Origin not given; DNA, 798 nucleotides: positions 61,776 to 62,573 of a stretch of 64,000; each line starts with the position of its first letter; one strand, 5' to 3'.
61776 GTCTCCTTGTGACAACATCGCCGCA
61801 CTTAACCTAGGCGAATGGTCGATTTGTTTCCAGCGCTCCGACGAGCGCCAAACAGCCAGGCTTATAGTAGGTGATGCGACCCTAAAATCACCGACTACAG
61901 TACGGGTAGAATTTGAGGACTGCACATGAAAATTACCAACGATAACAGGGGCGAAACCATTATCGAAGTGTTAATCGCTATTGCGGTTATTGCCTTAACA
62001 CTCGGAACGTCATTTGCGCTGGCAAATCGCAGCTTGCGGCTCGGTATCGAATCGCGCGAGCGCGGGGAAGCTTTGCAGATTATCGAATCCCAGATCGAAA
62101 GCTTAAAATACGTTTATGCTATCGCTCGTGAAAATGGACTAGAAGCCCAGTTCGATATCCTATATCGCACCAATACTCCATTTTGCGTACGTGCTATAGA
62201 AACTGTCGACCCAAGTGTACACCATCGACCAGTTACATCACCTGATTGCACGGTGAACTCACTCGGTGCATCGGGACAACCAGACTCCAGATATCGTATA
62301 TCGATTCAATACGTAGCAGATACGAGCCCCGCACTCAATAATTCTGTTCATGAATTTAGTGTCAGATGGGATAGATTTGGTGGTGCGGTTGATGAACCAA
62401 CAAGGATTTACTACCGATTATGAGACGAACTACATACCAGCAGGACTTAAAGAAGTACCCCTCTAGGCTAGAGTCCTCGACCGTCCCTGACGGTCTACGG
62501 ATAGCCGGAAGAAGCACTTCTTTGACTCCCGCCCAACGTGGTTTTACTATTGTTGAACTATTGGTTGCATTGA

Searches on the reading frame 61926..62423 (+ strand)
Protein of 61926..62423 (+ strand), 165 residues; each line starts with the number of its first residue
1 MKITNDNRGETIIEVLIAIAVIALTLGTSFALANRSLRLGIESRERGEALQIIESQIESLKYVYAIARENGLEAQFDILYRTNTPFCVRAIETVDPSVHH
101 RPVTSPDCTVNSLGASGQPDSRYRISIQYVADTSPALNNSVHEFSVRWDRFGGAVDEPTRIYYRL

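Call 11: search_protein_families(library=pfam, proteins=[window:61926-62423:+])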
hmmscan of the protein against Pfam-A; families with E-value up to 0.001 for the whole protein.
window:61926-62423:+ (165 aa): 1 family
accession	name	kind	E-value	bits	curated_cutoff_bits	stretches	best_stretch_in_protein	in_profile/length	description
PF07963.17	N_methyl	-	0.0002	21.2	21.2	1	5-27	2-24/27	Prokaryotic N-terminal methylation motif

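Call 14: find_encoding_contigs(protein=window:61926-62423:+, flank=10000, max_places=10)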
Protein window:61926-62423:+ (165 aa): 1 contig read that carries it; 1 place shown.
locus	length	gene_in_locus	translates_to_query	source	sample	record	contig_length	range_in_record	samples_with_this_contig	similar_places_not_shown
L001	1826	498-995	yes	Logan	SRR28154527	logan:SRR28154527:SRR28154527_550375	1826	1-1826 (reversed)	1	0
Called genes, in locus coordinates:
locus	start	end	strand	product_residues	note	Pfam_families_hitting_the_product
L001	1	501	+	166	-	?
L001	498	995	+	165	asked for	-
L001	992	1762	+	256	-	PF07963:N_methyl (weak)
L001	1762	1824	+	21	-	?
